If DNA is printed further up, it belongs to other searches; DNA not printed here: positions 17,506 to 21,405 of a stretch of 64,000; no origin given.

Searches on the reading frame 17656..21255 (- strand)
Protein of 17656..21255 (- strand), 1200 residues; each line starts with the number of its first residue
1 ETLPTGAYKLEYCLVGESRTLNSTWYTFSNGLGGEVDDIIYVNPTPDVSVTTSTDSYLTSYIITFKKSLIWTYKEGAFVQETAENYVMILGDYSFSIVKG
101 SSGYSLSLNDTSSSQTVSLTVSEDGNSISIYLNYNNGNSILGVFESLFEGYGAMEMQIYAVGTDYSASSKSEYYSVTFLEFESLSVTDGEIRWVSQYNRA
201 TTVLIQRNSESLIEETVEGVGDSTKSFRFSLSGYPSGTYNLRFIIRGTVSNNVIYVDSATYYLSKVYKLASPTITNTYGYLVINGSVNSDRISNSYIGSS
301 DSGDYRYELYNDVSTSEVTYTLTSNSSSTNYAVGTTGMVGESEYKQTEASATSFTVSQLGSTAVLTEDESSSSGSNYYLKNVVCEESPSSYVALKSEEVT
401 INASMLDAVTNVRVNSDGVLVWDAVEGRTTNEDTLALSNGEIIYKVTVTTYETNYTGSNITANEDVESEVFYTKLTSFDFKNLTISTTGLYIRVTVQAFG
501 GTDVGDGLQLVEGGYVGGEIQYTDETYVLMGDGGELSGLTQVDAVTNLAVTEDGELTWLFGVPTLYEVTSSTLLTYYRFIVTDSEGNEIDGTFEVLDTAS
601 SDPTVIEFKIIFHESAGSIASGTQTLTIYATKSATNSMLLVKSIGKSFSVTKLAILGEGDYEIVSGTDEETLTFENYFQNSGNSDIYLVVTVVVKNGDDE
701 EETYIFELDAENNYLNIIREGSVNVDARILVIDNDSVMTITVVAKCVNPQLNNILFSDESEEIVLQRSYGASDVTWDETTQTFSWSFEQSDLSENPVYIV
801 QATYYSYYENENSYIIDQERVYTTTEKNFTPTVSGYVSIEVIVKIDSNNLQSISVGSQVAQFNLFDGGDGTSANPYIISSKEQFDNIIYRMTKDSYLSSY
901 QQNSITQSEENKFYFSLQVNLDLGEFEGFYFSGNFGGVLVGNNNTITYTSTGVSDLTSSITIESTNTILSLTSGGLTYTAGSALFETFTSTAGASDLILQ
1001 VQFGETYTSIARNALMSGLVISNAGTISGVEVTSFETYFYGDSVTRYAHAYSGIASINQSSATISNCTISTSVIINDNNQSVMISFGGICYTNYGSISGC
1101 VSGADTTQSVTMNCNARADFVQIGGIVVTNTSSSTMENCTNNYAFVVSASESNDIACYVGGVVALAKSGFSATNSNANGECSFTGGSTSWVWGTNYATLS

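Call 61: search_protein_families(library=pfam, proteins=[window:17656-21255:-], max_evalue=1)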
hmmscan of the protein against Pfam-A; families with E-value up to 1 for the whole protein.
window:17656-21255:- (1200 aa): 1 family
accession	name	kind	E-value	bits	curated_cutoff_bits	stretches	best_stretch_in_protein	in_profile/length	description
PF09001.16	DUF1890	-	0.024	15.4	25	1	699-764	46-113/141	Domain of unknown function (DUF1890)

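Call 81: search_protein_families(library=ncbifam, proteins=[window:17656-21255:-], max_evalue=0.01)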
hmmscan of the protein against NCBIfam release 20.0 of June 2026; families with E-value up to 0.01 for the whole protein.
window:17656-21255:- (1200 aa): 0 families
